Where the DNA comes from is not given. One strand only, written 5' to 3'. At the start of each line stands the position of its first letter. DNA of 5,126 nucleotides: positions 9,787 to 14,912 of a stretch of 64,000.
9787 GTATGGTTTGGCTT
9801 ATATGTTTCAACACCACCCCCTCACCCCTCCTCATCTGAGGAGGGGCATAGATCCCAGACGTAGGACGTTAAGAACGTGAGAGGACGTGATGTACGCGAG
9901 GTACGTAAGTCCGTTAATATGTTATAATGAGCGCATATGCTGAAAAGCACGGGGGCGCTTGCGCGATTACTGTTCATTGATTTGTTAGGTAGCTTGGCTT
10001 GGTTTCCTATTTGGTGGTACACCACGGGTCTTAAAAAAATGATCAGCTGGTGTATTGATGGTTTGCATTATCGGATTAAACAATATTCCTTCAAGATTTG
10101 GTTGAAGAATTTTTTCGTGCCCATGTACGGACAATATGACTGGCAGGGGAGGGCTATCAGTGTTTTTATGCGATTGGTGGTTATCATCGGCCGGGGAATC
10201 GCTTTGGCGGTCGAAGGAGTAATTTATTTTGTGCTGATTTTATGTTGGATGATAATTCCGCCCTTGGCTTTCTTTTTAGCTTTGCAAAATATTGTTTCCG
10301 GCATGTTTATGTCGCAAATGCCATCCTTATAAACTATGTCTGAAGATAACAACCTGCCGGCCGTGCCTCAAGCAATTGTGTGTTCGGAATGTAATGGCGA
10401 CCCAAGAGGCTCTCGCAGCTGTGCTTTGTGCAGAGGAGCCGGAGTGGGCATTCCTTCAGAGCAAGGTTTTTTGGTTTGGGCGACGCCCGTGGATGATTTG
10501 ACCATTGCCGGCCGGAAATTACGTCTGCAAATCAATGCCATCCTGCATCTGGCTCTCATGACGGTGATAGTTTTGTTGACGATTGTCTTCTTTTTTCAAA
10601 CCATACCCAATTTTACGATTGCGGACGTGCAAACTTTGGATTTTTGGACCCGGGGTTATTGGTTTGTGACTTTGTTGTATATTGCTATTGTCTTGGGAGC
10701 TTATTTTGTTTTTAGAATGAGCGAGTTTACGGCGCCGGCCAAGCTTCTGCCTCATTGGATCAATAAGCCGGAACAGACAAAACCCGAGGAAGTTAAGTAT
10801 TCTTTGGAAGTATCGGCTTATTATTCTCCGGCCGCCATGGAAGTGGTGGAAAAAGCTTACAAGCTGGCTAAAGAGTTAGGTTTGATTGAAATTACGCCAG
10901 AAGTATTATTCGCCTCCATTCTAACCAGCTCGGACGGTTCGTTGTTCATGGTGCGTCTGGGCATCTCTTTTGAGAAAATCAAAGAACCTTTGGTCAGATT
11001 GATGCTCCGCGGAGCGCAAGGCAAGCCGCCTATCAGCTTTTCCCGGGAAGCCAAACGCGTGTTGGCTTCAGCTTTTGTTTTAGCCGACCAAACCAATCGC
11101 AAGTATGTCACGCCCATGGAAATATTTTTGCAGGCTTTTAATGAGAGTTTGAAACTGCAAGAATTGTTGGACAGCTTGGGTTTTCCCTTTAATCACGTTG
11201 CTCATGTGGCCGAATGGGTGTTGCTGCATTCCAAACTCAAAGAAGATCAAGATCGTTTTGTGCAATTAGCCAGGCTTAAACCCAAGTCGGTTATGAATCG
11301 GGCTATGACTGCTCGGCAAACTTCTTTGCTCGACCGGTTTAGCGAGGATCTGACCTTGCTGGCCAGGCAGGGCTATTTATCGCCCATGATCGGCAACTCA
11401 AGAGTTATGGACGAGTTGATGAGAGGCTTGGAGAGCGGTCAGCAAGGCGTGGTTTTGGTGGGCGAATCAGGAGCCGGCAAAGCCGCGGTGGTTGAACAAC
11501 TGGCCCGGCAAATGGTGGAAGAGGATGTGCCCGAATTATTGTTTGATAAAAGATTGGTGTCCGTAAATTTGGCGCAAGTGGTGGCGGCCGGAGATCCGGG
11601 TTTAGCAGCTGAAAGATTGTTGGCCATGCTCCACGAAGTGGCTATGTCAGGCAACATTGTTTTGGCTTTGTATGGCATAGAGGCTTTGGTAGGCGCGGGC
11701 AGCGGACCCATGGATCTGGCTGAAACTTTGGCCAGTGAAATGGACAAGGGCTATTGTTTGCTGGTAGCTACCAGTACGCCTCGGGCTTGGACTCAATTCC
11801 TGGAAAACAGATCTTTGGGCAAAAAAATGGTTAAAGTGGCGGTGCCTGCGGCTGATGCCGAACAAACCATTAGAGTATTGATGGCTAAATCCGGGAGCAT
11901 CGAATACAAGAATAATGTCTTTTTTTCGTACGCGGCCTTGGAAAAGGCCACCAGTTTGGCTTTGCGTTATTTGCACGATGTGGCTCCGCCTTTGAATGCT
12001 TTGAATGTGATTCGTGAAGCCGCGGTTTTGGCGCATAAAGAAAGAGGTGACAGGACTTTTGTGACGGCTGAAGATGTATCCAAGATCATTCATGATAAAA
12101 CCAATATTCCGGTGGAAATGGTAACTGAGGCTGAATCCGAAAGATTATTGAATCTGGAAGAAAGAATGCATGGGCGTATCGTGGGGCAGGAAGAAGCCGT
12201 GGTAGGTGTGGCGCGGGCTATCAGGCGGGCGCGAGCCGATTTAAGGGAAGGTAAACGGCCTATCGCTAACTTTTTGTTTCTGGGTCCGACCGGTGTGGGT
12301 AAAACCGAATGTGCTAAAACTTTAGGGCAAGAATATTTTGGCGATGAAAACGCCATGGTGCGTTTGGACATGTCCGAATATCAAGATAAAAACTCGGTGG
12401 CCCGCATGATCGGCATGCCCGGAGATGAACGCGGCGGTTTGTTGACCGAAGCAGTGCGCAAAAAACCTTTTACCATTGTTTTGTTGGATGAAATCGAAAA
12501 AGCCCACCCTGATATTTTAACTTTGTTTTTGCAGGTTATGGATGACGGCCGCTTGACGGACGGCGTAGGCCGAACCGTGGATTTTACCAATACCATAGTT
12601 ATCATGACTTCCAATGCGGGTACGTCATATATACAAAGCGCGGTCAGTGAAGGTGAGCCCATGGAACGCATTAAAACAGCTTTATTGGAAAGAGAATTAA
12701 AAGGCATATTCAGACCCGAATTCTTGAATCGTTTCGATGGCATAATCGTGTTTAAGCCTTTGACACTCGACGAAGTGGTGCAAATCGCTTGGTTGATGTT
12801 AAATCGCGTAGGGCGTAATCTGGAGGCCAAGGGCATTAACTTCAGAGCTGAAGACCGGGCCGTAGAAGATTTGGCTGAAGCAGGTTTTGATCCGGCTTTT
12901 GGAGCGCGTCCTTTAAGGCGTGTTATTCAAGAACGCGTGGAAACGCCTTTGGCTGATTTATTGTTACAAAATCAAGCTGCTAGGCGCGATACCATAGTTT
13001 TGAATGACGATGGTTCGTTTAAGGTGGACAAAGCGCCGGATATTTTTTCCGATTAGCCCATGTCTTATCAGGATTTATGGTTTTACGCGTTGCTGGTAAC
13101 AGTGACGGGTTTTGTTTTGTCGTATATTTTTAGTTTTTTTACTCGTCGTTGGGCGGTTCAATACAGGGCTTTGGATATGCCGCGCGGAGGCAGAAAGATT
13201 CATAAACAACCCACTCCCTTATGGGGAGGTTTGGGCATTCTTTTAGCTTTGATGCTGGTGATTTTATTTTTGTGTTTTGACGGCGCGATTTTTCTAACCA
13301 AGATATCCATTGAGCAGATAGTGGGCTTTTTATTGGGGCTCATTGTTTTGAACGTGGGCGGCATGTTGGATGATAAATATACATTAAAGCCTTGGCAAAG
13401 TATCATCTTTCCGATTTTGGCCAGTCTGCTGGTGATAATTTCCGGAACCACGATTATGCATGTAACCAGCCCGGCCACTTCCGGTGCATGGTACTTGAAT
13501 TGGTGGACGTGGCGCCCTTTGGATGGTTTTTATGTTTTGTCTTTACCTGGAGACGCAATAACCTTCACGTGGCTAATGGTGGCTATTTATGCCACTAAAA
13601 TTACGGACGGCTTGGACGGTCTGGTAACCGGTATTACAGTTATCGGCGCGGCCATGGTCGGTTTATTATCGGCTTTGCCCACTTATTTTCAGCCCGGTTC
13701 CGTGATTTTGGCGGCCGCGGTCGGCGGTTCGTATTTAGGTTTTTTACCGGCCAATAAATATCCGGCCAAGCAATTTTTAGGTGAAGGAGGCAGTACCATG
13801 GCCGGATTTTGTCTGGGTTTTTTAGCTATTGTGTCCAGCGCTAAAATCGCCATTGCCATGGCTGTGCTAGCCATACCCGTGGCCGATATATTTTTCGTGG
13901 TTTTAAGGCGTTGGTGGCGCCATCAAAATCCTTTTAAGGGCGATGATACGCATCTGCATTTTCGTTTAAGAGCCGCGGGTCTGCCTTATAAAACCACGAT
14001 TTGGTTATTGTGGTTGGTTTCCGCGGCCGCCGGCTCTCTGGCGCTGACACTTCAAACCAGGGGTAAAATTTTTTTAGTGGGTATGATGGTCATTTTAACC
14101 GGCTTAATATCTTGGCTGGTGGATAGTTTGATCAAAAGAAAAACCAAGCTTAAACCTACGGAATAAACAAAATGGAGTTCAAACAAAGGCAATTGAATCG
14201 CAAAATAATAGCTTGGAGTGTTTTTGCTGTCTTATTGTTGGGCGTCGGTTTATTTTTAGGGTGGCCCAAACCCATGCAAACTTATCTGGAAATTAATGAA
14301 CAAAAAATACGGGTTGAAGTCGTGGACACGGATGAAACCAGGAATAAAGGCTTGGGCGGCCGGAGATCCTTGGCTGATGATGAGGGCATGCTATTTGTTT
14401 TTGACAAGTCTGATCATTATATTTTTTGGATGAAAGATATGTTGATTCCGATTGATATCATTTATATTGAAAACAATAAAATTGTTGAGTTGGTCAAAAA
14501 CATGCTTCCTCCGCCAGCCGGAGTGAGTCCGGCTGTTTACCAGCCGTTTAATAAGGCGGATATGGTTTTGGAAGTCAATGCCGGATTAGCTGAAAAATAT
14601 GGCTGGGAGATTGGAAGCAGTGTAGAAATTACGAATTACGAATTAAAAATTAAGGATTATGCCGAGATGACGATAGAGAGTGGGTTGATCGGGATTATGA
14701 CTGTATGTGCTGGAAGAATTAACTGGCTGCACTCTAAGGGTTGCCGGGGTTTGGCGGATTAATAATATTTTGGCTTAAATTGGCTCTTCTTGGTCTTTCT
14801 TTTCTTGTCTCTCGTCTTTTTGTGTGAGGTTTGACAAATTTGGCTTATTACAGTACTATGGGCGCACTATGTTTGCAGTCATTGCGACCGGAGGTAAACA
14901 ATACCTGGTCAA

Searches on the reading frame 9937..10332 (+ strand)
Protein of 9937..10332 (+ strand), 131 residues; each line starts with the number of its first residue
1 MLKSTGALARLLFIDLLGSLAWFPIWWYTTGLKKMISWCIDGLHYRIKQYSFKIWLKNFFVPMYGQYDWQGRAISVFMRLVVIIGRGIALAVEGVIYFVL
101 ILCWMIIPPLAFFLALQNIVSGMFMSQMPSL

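Call 14: find_encoding_contigs(protein=window:9937-10332:+, flank=10000, max_places=10)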
Protein window:9937-10332:+ (131 aa): 4 contigs read that carry it; 4 places shown.
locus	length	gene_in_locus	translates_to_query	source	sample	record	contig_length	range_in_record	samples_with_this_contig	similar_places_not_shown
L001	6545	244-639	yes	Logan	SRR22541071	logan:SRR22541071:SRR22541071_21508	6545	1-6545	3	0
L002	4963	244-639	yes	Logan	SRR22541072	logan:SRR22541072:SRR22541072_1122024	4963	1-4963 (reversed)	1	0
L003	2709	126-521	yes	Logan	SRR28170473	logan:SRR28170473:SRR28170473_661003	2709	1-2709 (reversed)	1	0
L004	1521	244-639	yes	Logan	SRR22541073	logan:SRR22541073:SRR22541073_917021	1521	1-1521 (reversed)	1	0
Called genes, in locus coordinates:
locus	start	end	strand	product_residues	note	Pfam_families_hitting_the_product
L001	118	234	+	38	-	-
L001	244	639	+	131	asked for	-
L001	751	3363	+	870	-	PF02861:Clp_N, PF00158:Sigma54_activat (faint), PF12775:AAA_7 (faint), PF13401:AAA_22 (faint), PF00004:AAA, PF07724:AAA_2, PF07728:AAA_5, PF10431:ClpB_D2-small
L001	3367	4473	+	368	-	PF00953:Glycos_transf_4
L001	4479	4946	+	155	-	PF02643:DUF192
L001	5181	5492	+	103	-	PF00829:Ribosomal_L21p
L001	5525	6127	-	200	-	PF21176:RecR_HhH, PF02132:RecR_ZnF (weak), PF01751:Toprim (weak), PF13662:Toprim_4, PF21175:RecR_C (weak)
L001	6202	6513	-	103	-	PF02575:YbaB_DNA_bd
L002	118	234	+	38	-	-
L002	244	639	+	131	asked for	-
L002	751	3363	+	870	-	PF02861:Clp_N, PF00158:Sigma54_activat (faint), PF12775:AAA_7 (faint), PF13401:AAA_22 (faint), PF00004:AAA, PF07724:AAA_2, PF07728:AAA_5, PF10431:ClpB_D2-small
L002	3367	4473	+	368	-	PF00953:Glycos_transf_4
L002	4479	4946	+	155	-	PF02643:DUF192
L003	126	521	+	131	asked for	-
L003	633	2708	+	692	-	?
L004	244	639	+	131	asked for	-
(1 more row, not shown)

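Call 18: search_protein_families(library=pfam, max_evalue=1, proteins=[window:9937-10332:+])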
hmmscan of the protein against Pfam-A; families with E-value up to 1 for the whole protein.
window:9937-10332:+ (131 aa): 1 family
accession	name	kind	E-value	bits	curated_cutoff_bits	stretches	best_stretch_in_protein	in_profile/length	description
PF16170.10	DUF4873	-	0.088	13.5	25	1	48-73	15-40/91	Domain of unknown function (DUF4873)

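Call 23: find_related_loci(query=window:9937-10332:+, collection=genome_contigs, flank=10000)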
Query window:9937-10332:+ (131 aa) in genome_contigs; peptide patterns used: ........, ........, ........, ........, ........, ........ (x = any residue, [..] = any of these).
160 stretches matched a pattern; 69 encode a relative of the query (tblastn E <= 1e-3); 69 distinct loci.
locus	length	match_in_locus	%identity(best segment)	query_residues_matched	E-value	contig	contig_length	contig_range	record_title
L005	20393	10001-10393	99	1-131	1e-83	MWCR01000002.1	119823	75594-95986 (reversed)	MAG: Parcubacteria group bacterium ADurb.Bin192 BWY14_contig000002, whole genome shotgun sequence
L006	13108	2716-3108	73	1-131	1e-67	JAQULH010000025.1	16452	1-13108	MAG: Patescibacteria group bacterium isolate STD1_126 NODE_8394_length_16452_cov_11.310138_Sandtown_D1, whole genome sho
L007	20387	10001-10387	75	1-129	3e-66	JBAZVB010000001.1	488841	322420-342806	MAG: Patescibacteria group bacterium isolate SO_2017_GW1_242 NODE_120_length_488841_cov_3.348392_OW334_2017, whole genom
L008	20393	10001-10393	71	1-131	2e-65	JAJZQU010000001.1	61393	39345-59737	MAG: bacterium isolate SKS1.bin59 NODE_764_length_61393_cov_2.286129, whole genome shotgun sequence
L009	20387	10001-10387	71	1-129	5e-64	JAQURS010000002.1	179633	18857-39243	MAG: Patescibacteria group bacterium isolate STD1_79 NODE_138_length_179633_cov_18.747925_Sandtown_D1, whole genome shot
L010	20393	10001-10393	70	1-130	3e-62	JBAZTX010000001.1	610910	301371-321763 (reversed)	MAG: Patescibacteria group bacterium isolate SO_2017_GW1_213 NODE_79_length_610910_cov_17.256975_OW334_2017, whole genom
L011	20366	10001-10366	71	1-122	2e-59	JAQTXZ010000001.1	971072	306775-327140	MAG: Patescibacteria group bacterium isolate STC_25 NODE_5_length_971072_cov_6.872489_Sandtown_C, whole genome shotgun s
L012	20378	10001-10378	67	1-126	5e-57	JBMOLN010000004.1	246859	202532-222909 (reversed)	MAG: Patescibacteria group bacterium isolate Betzabe_MAG025 MAG025_4, whole genome shotgun sequence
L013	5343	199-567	66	1-123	3e-53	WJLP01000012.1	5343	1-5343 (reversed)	MAG: Candidatus Uhrbacteria bacterium isolate Bin_582 k141_591475, whole genome shotgun sequence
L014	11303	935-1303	64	1-123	3e-53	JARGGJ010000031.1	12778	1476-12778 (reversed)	MAG: Patescibacteria group bacterium isolate C14-29 NODE_31_length_12778_cov_8.596567, whole genome shotgun sequence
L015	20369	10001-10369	63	1-123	1e-51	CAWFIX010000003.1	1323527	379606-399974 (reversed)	MAG: Candidatus Uhrbacteria bacterium isolate MFD04716.bin.1.309 genome assembly, contig: contig_8561, whole genome shot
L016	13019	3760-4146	61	1-130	4e-51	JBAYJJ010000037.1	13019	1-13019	MAG: Patescibacteria group bacterium isolate SO_2016_GW1_53 scaffold08384_OW334_2016, whole genome shotgun sequence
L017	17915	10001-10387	61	1-130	2e-51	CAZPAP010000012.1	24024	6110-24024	MAG TPA_asm: uncultured Gammaproteobacteria bacterium isolate SRP302447_co2_106 genome assembly, contig: NODE_5847_lengt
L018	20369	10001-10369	63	1-123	6e-51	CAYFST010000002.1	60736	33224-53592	MAG TPA_asm: uncultured Gammaproteobacteria bacterium isolate ERP107533_co1_49 genome assembly, contig: NODE_127_length_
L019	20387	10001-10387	64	1-129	2e-48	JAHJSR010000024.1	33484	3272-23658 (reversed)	MAG: Patescibacteria group bacterium isolate OS_PC_MetaG.mb.25 OS_PC_MetaG.mb.25_k141_172571, whole genome shotgun seque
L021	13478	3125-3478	54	1-118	3e-38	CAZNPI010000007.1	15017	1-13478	MAG TPA_asm: uncultured Gammaproteobacteria bacterium isolate SRP278252_co1_70 genome assembly, contig: NODE_6911_length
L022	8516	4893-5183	59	1-97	4e-37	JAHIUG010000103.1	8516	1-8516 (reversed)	MAG: Patescibacteria group bacterium isolate MM_PC_MetaG.mb.242 MM_PC_MetaG.mb.242_k141_1670431, whole genome shotgun se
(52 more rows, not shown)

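Call 36: find_homologous_proteins(query=window:9937-10332:+, max_evalue=1e-20)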
Query window:9937-10332:+ (131 aa): 53 proteins with E <= 1e-20 among 118 candidates.
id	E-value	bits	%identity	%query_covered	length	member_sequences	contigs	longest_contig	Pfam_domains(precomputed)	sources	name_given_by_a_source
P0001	5.5e-81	288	100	100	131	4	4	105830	-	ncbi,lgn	-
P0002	2.4e-74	266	92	99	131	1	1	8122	-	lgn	-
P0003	3.6e-73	262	89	100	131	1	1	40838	-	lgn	-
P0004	1.0e-68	248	88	100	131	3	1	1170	-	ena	-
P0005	3.0e-63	230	73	100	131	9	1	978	-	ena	-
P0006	7.7e-63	229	75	98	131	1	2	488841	-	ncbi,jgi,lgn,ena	ncbi:MAG: hypothetical protein WC750_01605 [Patescibacteria group bacterium]|jgi:hypothetical protei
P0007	1.8e-61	224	72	100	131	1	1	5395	-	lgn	-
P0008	2.0e-61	224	71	98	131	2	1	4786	-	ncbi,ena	-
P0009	1.7e-59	218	75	93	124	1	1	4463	-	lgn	-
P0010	3.7e-59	217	76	93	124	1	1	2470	-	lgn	-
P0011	4.1e-59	217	71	98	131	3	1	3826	-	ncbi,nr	ncbi:MAG: hypothetical protein PHW33_04640 [Candidatus Portnoybacteria bacterium]|nr:hypothetical pr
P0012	5.0e-59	216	71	98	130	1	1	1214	-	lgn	-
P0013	1.5e-58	215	70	98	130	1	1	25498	-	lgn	-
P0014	1.5e-55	205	65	99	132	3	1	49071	-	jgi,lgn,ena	-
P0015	3.0e-55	204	71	93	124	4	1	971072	-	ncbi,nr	ncbi:MAG: hypothetical protein PHS79_01530 [Patescibacteria group bacterium]|nr:hypothetical protein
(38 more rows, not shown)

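Call 37: find_encoding_contigs(protein=P0003, flank=4000, max_places=5)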
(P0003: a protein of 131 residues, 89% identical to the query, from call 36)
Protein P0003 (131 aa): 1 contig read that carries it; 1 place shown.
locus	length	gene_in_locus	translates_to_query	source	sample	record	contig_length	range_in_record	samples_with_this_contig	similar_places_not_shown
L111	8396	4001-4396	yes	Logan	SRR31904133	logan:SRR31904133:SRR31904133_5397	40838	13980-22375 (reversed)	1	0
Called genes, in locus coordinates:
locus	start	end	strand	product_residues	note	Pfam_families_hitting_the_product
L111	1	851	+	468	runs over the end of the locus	-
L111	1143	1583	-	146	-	-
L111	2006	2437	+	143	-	PF02381:MraZ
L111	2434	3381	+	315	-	PF01209:Ubie_methyltran (faint), PF01795:Methyltransf_5, PF13847:Methyltransf_31 (faint), PF13649:Methyltransf_25 (faint)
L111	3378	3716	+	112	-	-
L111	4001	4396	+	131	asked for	-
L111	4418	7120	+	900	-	PF02861:Clp_N, PF13191:AAA_16 (faint), PF00158:Sigma54_activat (faint), PF12775:AAA_7 (faint), PF00004:AAA, PF07724:AAA_2, PF07728:AAA_5, PF10431:ClpB_D2-small, +1 more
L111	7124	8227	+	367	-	PF00953:Glycos_transf_4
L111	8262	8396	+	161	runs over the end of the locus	PF02643:DUF192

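Call 38: find_encoding_contigs(protein=P0002, flank=4000, max_places=5)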
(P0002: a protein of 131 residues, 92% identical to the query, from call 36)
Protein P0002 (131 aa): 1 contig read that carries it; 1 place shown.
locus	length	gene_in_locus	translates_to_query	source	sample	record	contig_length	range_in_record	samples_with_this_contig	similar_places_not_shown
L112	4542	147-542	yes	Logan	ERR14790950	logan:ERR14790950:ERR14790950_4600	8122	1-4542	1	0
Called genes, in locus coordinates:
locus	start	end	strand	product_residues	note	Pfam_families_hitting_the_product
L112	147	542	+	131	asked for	-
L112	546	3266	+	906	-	PF02861:Clp_N, PF13191:AAA_16 (faint), PF00158:Sigma54_activat (faint), PF12775:AAA_7 (faint), PF00004:AAA, PF07724:AAA_2, PF07728:AAA_5, PF10431:ClpB_D2-small, +2 more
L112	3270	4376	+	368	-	PF00953:Glycos_transf_4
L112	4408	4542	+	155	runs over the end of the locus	PF02643:DUF192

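Call 45: find_encoding_contigs(protein=P0009, flank=4000, max_places=5)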
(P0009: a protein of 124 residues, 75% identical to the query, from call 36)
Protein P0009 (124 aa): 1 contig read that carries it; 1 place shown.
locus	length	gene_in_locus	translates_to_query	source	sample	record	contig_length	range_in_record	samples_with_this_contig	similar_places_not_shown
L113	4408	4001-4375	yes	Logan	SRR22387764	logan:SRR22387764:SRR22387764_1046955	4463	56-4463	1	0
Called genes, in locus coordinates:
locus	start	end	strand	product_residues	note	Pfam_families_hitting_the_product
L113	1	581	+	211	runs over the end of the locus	?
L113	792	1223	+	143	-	PF02381:MraZ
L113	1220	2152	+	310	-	PF01795:Methyltransf_5, PF13847:Methyltransf_31 (faint)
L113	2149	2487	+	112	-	-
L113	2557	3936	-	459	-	-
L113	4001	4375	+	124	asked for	-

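Call 46: find_encoding_contigs(protein=P0010, flank=4000, max_places=5)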
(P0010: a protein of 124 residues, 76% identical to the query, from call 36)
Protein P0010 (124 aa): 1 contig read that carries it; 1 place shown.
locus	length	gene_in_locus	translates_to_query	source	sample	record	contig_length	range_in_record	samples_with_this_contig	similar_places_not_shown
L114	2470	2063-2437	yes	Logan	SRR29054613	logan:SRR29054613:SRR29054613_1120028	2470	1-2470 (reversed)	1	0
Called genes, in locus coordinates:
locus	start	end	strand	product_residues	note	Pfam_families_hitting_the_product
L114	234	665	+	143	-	PF02381:MraZ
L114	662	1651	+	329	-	PF01795:Methyltransf_5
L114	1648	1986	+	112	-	-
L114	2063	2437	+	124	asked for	-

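Call 47: find_encoding_contigs(protein=P0007, flank=4000, max_places=5)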
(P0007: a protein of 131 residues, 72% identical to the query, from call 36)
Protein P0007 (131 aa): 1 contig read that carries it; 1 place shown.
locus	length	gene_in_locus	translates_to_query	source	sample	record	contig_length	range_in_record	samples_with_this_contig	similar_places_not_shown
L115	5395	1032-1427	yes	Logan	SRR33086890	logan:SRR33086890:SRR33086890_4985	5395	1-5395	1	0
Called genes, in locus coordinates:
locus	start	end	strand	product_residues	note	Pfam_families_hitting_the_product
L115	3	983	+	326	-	?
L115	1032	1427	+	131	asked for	-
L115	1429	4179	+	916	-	PF02861:Clp_N (weak), PF00158:Sigma54_activat (faint), PF12775:AAA_7 (faint), PF13401:AAA_22 (faint), PF00004:AAA, PF07724:AAA_2, PF07728:AAA_5 (weak), PF10431:ClpB_D2-small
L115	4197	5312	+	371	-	PF00953:Glycos_transf_4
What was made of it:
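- Tried and rejected: Relatives fetched through the membrane-protein family all lacked the element (calls 37, 45-47).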

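Call 48: search_protein_families(library=pfam, max_evalue=0.01, proteins=[L009:8961-9953:+, L115:3-983:+, L113:2557-3936:-, L017:8601-10028:-, L008:9400-9960:+, L018:8920-9309:+, L018:9432-9896:+, L011:9289-9894:+, L015:9466-9720:+])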
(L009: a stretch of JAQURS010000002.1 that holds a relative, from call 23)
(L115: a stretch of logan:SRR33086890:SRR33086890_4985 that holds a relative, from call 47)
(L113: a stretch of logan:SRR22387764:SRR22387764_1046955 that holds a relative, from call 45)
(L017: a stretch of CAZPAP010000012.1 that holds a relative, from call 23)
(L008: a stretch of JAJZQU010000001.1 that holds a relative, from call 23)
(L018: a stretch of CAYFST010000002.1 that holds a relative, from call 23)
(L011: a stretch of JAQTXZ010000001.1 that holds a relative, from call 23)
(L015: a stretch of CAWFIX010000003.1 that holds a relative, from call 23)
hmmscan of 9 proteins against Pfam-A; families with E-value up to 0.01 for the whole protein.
L009:8961-9953:+ (330 aa): 1 family
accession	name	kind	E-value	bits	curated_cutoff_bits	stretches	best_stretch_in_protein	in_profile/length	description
PF14532.12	Sigma54_activ_2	-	0.0046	17.6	25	1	7-93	39-119/138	Sigma-54 interaction domain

L115:3-983:+ (326 aa): 0 families

L113:2557-3936:- (459 aa): 1 family
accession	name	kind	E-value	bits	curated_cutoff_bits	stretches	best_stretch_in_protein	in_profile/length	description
PF01636.29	APH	-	0.0023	18.2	23.2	0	158-201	38-85/239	Phosphotransferase enzyme family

L017:8601-10028:- (475 aa): 0 families

L008:9400-9960:+ (186 aa): 0 families

L018:8920-9309:+ (129 aa): 0 families

L018:9432-9896:+ (154 aa): 0 families

L011:9289-9894:+ (201 aa): 4 families
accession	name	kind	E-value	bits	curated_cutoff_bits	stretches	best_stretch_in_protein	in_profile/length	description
PF00805.28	Pentapeptide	-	1e-34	118.1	20.2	4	68-105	1-38/40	Pentapeptide repeats (8 copies)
PF13599.13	Pentapeptide_4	-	9.5e-15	54.9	38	2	44-104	17-77/78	Pentapeptide repeat region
PF13576.12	Pentapeptide_3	-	5.3e-11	43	27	2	50-93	1-47/48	Pentapeptide repeats (9 copies)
PF25296.1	Decapeptide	-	0.0024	18.1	45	0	45-96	7-53/74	Decapeptide repeat region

L015:9466-9720:+ (84 aa): 0 families

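Call 49: search_protein_families(library=padloc, max_evalue=0.01, proteins=[L009:8961-9953:+, L115:3-983:+, L113:2557-3936:-, L017:8601-10028:-, L008:9400-9960:+, L018:8920-9309:+, L018:9432-9896:+, L011:9289-9894:+])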
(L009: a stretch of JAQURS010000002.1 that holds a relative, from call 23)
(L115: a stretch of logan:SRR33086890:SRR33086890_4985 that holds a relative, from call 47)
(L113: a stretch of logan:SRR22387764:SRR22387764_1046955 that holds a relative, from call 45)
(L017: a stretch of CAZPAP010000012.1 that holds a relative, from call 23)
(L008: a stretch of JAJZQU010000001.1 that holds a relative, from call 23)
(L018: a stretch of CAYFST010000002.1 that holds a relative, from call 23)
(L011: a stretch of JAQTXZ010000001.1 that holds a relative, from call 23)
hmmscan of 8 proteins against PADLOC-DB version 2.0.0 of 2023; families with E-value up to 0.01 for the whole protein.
L009:8961-9953:+ (330 aa): 0 families

L115:3-983:+ (326 aa): 0 families

L113:2557-3936:- (459 aa): 0 families

L017:8601-10028:- (475 aa): 0 families

L008:9400-9960:+ (186 aa): 0 families

L018:8920-9309:+ (129 aa): 0 families

L018:9432-9896:+ (154 aa): 0 families

L011:9289-9894:+ (201 aa): 0 families

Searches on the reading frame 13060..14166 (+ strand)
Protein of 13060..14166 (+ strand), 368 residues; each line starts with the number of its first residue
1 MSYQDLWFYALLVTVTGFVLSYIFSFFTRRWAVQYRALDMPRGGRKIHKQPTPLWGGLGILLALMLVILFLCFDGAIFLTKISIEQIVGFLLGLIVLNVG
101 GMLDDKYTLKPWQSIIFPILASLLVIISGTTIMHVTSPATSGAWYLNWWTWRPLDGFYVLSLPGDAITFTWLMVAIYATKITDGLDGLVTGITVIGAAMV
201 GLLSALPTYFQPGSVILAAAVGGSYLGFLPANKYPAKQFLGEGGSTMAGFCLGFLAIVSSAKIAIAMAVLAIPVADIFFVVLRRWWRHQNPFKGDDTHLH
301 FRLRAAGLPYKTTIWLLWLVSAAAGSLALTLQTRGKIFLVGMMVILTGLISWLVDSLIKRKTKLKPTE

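Call 67: search_protein_families(library=pfam, max_evalue=0.00001, proteins=[window:13060-14166:+])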
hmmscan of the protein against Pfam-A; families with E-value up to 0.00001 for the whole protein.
window:13060-14166:+ (368 aa): 1 family
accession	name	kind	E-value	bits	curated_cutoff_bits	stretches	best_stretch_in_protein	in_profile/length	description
PF00953.26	Glycos_transf_4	-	1.5e-22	80.8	27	1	88-259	2-159/160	Glycosyl transferase family 4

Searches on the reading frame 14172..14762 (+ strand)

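Call 67: search_protein_families(library=pfam, max_evalue=0.00001, proteins=[window:14172-14762:+])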
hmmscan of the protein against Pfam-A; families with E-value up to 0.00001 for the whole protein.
window:14172-14762:+ (196 aa): 1 family
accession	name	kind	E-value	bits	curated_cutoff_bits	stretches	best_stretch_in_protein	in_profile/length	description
PF02643.20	DUF192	-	3.4e-29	101.3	27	1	46-153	1-96/96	Uncharacterized ACR, COG1430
